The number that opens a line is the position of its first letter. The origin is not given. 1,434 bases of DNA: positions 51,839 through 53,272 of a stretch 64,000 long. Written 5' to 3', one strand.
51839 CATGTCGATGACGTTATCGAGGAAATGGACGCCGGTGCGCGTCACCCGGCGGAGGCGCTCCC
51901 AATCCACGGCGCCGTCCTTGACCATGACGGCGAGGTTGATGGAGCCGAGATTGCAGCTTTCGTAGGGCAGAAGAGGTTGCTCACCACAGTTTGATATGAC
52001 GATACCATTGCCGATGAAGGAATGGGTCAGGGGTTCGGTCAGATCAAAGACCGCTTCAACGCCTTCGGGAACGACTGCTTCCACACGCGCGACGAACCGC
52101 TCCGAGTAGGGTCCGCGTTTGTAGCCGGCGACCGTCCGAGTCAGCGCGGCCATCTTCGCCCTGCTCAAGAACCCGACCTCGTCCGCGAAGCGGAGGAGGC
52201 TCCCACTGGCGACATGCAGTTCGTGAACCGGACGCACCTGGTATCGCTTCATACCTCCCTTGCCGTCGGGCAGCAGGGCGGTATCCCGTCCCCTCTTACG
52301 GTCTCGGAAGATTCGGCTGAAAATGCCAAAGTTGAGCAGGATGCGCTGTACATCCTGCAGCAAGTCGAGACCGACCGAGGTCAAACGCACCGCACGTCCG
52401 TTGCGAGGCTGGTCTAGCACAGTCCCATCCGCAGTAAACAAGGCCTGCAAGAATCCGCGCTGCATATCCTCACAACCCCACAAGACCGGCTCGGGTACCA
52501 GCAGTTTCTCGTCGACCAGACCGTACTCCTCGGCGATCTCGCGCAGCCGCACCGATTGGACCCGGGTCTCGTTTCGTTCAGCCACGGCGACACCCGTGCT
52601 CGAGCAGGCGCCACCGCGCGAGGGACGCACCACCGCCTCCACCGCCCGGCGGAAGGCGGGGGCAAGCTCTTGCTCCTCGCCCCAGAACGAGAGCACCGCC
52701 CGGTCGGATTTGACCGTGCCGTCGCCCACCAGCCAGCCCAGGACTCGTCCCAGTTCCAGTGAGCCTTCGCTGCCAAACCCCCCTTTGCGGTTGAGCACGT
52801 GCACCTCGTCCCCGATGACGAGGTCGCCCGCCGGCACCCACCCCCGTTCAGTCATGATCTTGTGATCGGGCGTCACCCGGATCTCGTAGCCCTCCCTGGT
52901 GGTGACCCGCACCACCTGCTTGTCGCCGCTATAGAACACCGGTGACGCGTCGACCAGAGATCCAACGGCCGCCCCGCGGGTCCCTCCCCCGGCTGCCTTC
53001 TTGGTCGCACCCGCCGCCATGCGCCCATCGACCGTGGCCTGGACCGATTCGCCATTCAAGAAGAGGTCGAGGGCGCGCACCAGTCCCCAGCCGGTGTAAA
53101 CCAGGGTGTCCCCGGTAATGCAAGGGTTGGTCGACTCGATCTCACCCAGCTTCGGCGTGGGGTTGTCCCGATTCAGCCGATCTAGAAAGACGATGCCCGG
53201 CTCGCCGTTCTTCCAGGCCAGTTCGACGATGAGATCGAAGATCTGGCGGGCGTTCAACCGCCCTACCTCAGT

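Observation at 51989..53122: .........-type intein inserted exactly at the catalytic cysteine of class II ribonucleotide reductase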

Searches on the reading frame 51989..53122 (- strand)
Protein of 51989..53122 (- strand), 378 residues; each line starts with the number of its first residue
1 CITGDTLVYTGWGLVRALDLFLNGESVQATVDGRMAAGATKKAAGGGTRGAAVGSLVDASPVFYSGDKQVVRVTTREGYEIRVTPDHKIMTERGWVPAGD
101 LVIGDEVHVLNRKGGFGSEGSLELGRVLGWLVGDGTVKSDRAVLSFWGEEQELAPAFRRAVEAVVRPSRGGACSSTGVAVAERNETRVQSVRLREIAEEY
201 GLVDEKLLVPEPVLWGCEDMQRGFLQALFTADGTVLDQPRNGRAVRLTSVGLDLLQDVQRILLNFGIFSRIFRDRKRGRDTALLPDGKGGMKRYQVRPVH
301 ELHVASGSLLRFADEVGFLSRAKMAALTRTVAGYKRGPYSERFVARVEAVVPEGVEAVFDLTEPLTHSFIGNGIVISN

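Call 4: search_protein_families(library=pfam, proteins=[window:51989-53122:-], max_evalue=0.01)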
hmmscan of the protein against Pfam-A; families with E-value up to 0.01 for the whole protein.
window:51989-53122:- (378 aa): 2 families
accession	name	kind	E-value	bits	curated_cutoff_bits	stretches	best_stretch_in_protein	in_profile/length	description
PF14528.11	LAGLIDADG_3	-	1.3e-20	73.9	22.5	1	220-317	2-82/82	LAGLIDADG-like domain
PF14890.11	Intein_splicing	-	4.4e-11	43.2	35.8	1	67-378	46-155/155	Intein splicing domain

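Call 5: search_protein_families(library=ncbifam, proteins=[window:51989-53122:-], max_evalue=0.01)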
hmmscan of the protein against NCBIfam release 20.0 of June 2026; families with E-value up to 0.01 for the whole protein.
window:51989-53122:- (378 aa): 14 families
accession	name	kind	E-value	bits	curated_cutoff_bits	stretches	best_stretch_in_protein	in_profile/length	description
NF006207.0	PRK08332.1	equivalog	3.9e-33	113.9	2400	1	61-376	939-1239/1684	vitamin B12-dependent ribonucleotide reductase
NF005852.0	PRK07773.1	equivalog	7.7e-23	80.7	780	1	60-279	443-672/886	replicative DNA helicase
NF038098.1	GyrA_w_intein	exception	2.2e-18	65.6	1850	1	54-275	158-390/1232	intein-containing DNA gyrase subunit A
NF007072.0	PRK09519.1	equivalog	1.6e-12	46.7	1024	1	30-337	273-578/790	intein-containing recombinase RecA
NF011418.0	PRK14845.1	equivalog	6.8e-11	40.7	756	1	68-332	91-313/1049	translation initiation factor IF-2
TIGR01445.1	intein_Nterm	domain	1.9e-09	38.4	24.5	1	1-91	1-83/83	intein N-terminal splicing region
NF003159.0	PRK04132.1-4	equivalog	1.9e-09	36.1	999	1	58-327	111-341/852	replication factor C small subunit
NF038162.1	RtcB_rel_intein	exception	1.8e-07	29.6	1150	1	66-110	146-190/961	intein-containing RtcB family protein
NF045703.1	rSAM_Tes_intein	exception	5.2e-05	21.2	1700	0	220-277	462-518/1040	tetraether lipid synthase Tes, intein-containing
NF011491.0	PRK14898.1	equivalog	0.00021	19.5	783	1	180-271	296-384/860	DNA-directed RNA polymerase subunit A''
NF003157.0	PRK04132.1-2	equivalog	0.0005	18.1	1103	1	1-271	50-311/864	replication factor C small subunit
NF011287.0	PRK14698.1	equivalog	0.00089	17.3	1238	1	1-93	241-335/1017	V-type ATP synthase subunit A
NF038136.1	rSAM_Rv_intein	exception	0.0012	17.8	700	1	63-98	122-157/574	intein-containing Rv2578c family radical SAM protein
NF003158.0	PRK04132.1-3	equivalog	0.0091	13.1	1750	0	54-153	107-210/1437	replication factor C small subunit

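Call 6: find_homologous_proteins(query=window:51989-53122:-, max_evalue=0.00001)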
Query window:51989-53122:- (378 aa): 94 proteins with E <= 0.00001 among 8000 candidates.
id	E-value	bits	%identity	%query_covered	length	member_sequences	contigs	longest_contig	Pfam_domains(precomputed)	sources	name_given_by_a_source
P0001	1.0e-112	395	68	74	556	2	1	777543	PF02867.21,PF00317.27,PF14528.12,PF14890.12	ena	-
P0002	6.8e-109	383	54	100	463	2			PF02867.21,PF14528.12,PF14890.12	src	-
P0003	2.5e-101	358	50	100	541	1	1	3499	PF02867.21,PF14528.12,PF14890.12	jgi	jgi:ribonucleoside-diphosphate reductase alpha chain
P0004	1.5e-100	355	49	99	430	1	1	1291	PF02867.21,PF14528.12,PF14890.12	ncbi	ncbi:MAG: ribonucleoside-diphosphate reductase, partial [Phototrophicales bacterium]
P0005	4.3e-100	354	62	79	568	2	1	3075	PF02867.21,PF00317.27,PF14528.12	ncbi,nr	ncbi:MAG: ribonucleoside reductase class II, partial [Actinobacteria bacterium]|nr:ribonucleoside re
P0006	2.3e-99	351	50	100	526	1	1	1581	PF02867.21,PF14528.12,PF14890.12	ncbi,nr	ncbi:MAG TPA: LAGLIDADG family homing endonuclease, partial [Anaerolineales bacterium]|nr:LAGLIDADG 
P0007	2.7e-98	348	48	100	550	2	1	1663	PF02867.21,PF14528.12,PF14890.12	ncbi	ncbi:MAG: LAGLIDADG family homing endonuclease, partial [Chloroflexota bacterium]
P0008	6.1e-97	343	50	100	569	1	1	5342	PF02867.21,PF14528.12,PF14890.12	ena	-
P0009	7.5e-97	343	52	85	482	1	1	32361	PF14528.12,PF14890.12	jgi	jgi:ribonucleoside-diphosphate reductase alpha chain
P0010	8.6e-96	339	52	85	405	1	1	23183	PF14528.12,PF14890.12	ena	-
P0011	1.1e-94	336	47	100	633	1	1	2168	PF02867.21,PF14528.12,PF14890.12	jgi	-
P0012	5.4e-93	330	48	100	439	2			PF02867.21,PF14528.12,PF14890.12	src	-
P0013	3.6e-92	328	64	65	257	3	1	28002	PF14528.12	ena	-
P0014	6.2e-92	327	47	99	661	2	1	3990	PF02867.21,PF00317.27,PF14528.12,PF14890.12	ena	-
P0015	8.5e-92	326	47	100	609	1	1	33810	PF02867.21,PF14528.12,PF14890.12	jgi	-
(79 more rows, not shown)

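Call 7: search_solved_structures(query=window:51989-53122:-, max_evalue=0.01, show_alignments=2)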
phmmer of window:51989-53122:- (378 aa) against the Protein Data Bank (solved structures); distinct sequences matched with E-value up to 0.01: 18.
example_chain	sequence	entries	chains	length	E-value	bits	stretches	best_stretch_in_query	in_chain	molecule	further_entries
4o1r_A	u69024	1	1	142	4e-07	32.8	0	60-105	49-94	Replicative DNA helicase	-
2imz_A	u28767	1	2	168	5.3e-07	32.4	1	58-121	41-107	Endonuclease PI-MtuI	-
1mi8_A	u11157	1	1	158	2.7e-06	30.1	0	59-108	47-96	DnaB intein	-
6frh_A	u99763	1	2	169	8.3e-06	28.5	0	59-107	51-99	Replicative DNA helicase,Replicative DNA helicase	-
6frg_A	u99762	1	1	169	8.3e-06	28.5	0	59-107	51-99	Replicative DNA helicase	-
2in9_A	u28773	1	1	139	1.3e-05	27.8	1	58-111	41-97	Endonuclease PI-MtuI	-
3igd_A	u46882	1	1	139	1.5e-05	27.6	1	58-111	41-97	Endonuclease PI-MtuI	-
2in0_A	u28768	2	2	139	1.5e-05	27.6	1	58-111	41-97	Endonuclease PI-MtuI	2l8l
3ifj_A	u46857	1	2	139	1.8e-05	27.3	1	58-111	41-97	Endonuclease PI-MtuI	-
5k08_A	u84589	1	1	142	2.5e-05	26.9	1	58-111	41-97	RecA mini intein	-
5i0a_A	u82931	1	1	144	2.6e-05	26.8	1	58-111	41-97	Intein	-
2in8_A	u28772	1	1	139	4.2e-05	26.1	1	58-111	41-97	Endonuclease PI-MtuI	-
7qsu_A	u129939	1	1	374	8.9e-05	25.1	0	2-93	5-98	V-ATPase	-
7qss_A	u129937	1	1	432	0.00019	24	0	2-93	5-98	V-type ATP synthase alpha chain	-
6fre_A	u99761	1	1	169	0.0002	23.9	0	336-376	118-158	Replicative DNA helicase,Replicative DNA helicase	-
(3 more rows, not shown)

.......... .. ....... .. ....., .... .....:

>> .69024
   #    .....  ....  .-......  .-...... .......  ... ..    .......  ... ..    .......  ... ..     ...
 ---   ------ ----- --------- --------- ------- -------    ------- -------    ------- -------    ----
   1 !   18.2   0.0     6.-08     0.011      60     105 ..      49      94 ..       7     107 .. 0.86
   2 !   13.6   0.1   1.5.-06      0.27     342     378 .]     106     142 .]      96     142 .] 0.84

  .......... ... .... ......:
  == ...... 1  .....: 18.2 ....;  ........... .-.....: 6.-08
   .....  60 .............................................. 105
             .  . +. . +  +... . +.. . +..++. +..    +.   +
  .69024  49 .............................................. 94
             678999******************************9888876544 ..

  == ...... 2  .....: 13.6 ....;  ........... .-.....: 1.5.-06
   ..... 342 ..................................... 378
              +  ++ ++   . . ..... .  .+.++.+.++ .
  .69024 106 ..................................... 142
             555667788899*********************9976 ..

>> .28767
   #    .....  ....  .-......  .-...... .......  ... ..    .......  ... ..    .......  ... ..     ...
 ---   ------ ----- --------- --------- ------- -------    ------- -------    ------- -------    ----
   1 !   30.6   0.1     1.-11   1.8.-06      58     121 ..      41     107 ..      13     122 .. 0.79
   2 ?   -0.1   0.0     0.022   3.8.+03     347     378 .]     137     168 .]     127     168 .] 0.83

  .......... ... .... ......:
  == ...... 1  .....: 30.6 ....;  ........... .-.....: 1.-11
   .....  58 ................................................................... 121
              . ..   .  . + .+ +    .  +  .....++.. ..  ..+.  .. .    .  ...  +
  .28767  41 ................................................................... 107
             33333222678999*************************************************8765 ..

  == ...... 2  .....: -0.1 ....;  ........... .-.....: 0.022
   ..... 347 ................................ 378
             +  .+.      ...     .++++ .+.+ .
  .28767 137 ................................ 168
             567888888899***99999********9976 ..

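Call 35: predict_structure(alignment_id=A1)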
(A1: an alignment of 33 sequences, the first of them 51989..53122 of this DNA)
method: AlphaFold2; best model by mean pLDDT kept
length: 378 residues; sequences in the alignment: 33
mean_pLDDT: 91.9   pTM: 0.91
mean pLDDT of the five models: 91.9, 91.7, 90.8, 89.9, 89.5
residues with pLDDT >= 90: 302; 70-90: 47; 50-70: 25; < 50: 4
segments of 3 or more residues with pLDDT < 50: 49-51
pLDDT, mean of each block of 10 residues (from residue 1): 98 98 97 84 58 78 98 98 98 97 98 95 98 97 96 96 79 69 91 95 96 98 99 89 91 98 97 79 89 90 94 97 95 76 96 98 95 97
secondary structure, 60 per line:
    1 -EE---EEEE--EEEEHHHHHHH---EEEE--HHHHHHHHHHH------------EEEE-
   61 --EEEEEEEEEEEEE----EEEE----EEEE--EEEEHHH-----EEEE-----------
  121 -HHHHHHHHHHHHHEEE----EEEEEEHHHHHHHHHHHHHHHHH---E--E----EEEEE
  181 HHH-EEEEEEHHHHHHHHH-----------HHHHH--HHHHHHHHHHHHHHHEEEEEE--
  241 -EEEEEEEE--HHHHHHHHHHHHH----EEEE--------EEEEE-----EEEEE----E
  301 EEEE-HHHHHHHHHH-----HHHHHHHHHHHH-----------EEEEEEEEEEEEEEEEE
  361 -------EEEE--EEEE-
elements in order: E7-10 E13-16 H17-23 E27-30 H33-43 E56-59 E63-75 E80-83 E88-91 E94-97 E106-109 H122-134 E135-137 E142-147 H148-164 E176-180 E185-190 H191-199 H211-215 H218-232 E233-238 E242-249 H252-264 E269-272 E281-285 E291-295 E300-304 H306-315 H321-332 E344-360 E368-371 E374-377

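Call 37: fold_search(model_id=the predicted structure, library=pdb)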
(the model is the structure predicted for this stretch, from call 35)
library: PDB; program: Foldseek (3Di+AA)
matches with E <= 10: 374; with E <= 0.001: 86
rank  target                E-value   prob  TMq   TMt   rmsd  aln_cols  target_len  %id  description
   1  7qsu                  2.8e-18  1.00  0.59  0.61   6.5       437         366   18  Crystal structure of homing endonuclease-associated TliVMA intein (C1A, d333-339) (released 2022-03-30)
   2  7qss                  7.5e-17  1.00  0.61  0.55  10.4       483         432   17  Crystal structure of homing endonuclease-associated TliVMA intein (C1A) (released 2022-03-30)
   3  1dq3                  5.3e-16  1.00  0.63  0.54   6.0       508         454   14  CRYSTAL STRUCTURE OF AN ARCHAEAL INTEIN-ENCODED HOMING ENDONUCLEASE PI-PFUI (released 2000-07-05)
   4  7qst                  4.7e-15  1.00  0.58  0.60   8.1       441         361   16  Crystal structure of homing endonuclease-associated PhoVMA intein (C1A) (released 2022-03-30)
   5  2cw7                  5.2e-12  1.00  0.56  0.42  11.2       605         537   12  Crystal structure of intein homing endonuclease II (released 2006-04-18)
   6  1vde_A                7.9e-12  1.00  0.54  0.48   8.2       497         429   10  PI-SCEI, A HOMING ENDONUCLEASE WITH PROTEIN SPLICING ACTIVITY (released 1998-04-08)
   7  1dfa                  1.8e-11  1.00  0.52  0.49  10.0       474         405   10  CRYSTAL STRUCTURE OF PI-SCEI IN C2 SPACE GROUP (released 1999-12-08)
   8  1ef0_A                2.9e-11  1.00  0.55  0.50   6.7       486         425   10  CRYSTAL STRUCTURE OF PI-SCEI MINIPRECURSOR (released 2000-06-07)
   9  1vde_B                3.9e-11  1.00  0.54  0.49   7.8       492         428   11  PI-SCEI, A HOMING ENDONUCLEASE WITH PROTEIN SPLICING ACTIVITY (released 1998-04-08)
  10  1um2_B                7.5e-11  1.00  0.53  0.48   8.9       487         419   11  Crystal Structure of the Vma1-Derived Endonuclease with the Ligated Extein Segment (released 2004-09-22)
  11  1lws_A                1.5e-10  1.00  0.52  0.47  10.9       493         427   12  Crystal structure of the intein homing endonuclease PI-SceI bound to its recognition sequence (released 2002-09-27)
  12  1jva_A                7.9e-10  1.00  0.53  0.48   9.0       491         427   10  CRYSTAL STRUCTURE OF THE VMA1-DERIVED ENDONUCLEASE BEARING THE N AND C EXTEIN PROPEPTIDES (released 2002-08-29)
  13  1lwt_A                1.5e-09  1.00  0.55  0.48   6.6       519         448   11  Crystal structure of the intein homing endonuclease PI-SceI bound to its substrate DNA (Ca2+ free) (released 2002-09-27)
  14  1jva_B                1.5e-09  1.00  0.50  0.45  10.0       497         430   10  CRYSTAL STRUCTURE OF THE VMA1-DERIVED ENDONUCLEASE BEARING THE N AND C EXTEIN PROPEPTIDES (released 2002-08-29)
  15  5akn_A                1.1e-08  1.00  0.33  0.63   6.2       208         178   19  THE CRYSTAL STRUCTURE OF I-DMOI Q42AK120M IN COMPLEX WITH ITS TARGET DNA NICKED IN THE non-CODING STRAND B AND IN THE  (released 2015-06-17)
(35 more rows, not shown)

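Call 40: search_dna_similar(query=window:51989-53122:-, collection=phages, mode=protein, max_rows=15)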
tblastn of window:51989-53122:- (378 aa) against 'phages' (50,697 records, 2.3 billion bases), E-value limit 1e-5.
Records with a match: 41; places in all: 41; records where one place covers at least 80% of the query: 21.
Best place of each record, by identity: <60% 41.
By first word of the organism name: Bacillus 17; Staphylococcus 14; Listeria 6; Brochothrix 2; uncultured 1; Moorella 1.
By host as written in the record: Staphylococcus aureus 10; Bacillus subtilis subsp. subtilis str. 168 5; Bacillus subtilis 5; Listeria monocytogenes 5; Bacillus subtilis Delta6 2; - 2; Staphylococcus epidermidis 36-1 2; Brochothrix thermosphacta HER1187 2; and 8 more.
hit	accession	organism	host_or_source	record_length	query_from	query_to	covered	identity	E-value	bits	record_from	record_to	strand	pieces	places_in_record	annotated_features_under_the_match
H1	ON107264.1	Bacillus phage BUCT083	Bacillus subtilis subsp. subtilis str. ...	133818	1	378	100%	29.2%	5e-34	139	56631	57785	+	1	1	ribonucleoside-diphosphate reductase (alpha)-like protein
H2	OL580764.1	Bacillus phage vB_BsuS-Goe14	Bacillus subtilis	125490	1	378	100%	29.2%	5e-34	139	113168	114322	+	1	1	hypothetical protein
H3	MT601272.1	Bacillus phage vB_BsuS-Goe11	Bacillus subtilis Delta6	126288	1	378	100%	29.2%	5e-34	139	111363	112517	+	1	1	bnrdE: ribunucleotide reductase large subunit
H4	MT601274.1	Bacillus phage vB_BsuS-Goe13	Bacillus subtilis Delta6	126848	1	378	100%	29.2%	5e-34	139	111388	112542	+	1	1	bnrdE: ribunucleotide reductase large subunit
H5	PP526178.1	Bacillus phage phi3T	Bacillus subtilis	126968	1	378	100%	29.2%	6e-34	139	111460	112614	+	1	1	record has no annotation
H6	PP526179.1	Bacillus phage phi3T-SPBeta hybrid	Bacillus subtilis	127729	1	378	100%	29.2%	6e-34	139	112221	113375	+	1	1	record has no annotation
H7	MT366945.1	Bacillus phage phi3Ts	Bacillus subtilis subsp. subtilis str. ...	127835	1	378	100%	29.2%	6e-34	139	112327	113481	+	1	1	ribonucleotide reductase of class Ib (aerobic), alpha subunit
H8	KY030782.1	Bacillus phage phi3T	Bacillus subtilis str. 168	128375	1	378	100%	29.2%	6e-34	139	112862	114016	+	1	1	ribonucleotide reductase alpha subunit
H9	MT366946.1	Bacillus phage Hyb1phi3Ts-SPbeta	Bacillus subtilis subsp. subtilis str. ...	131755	1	378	100%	29.2%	6e-34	139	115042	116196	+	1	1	ribonucleotide reductase of class Ib (aerobic), alpha subunit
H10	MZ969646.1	Bacillus phage BUCT082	Bacillus subtilis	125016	1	378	100%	29.2%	8e-34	139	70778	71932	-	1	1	ribonucleoside-diphosphate reductase 2 subunit alpha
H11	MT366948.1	Bacillus phage Hyb3phi3Ts-SPbeta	Bacillus subtilis subsp. subtilis str. ...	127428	1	378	100%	29.2%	8e-34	139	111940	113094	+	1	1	ribonucleotide reductase of class Ib (aerobic), alpha subunit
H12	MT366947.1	Bacillus phage Hyb2phi3Ts-SPbeta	Bacillus subtilis subsp. subtilis str. ...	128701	1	378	100%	29.2%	8e-34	139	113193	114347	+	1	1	ribonucleotide reductase of class Ib (aerobic), alpha subunit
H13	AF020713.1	Bacillus phage SPBc2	-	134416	1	378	100%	29.2%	8e-34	139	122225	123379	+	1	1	bnrdE: ribunucleotide reductase large subunit | bnrdE: encodes putative intein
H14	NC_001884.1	Bacillus phage SPBc2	Bacillus subtilis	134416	1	378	100%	29.2%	8e-34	139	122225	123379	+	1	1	bnrdE: ribonucleotide reductase large subunit | bnrdE: encodes putative intein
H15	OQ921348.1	Bacillus phage SPbetaL8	Bacillus subtilis BEST7003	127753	1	378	100%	29.2%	1e-33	138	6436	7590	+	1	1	hypothetical protein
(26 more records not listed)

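Call 41: get_annotated_region(hit=H14, flank=300)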
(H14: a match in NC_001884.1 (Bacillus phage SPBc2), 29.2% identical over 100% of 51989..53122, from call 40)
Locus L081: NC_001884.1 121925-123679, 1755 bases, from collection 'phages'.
description: Bacillus phage SPBc2, complete genome.
organism: Bacillus phage SPBc2 (NCBI taxid 2932878)
taxonomy: Viruses; Duplodnaviria; Heunggongvirae; Uroviricota; Caudoviricetes; Spbetavirus; Spbetavirus SPbeta
host: Bacillus subtilis; source: -; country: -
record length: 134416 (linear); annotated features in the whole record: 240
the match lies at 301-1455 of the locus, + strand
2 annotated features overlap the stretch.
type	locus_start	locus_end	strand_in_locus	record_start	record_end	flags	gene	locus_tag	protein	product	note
CDS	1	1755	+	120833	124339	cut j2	bnrdE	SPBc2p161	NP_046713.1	ribonucleotide reductase large subunit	interrupted by an intron and a putative intein coding sequence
misc_feature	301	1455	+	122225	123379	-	bnrdE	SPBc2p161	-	-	encodes putative intein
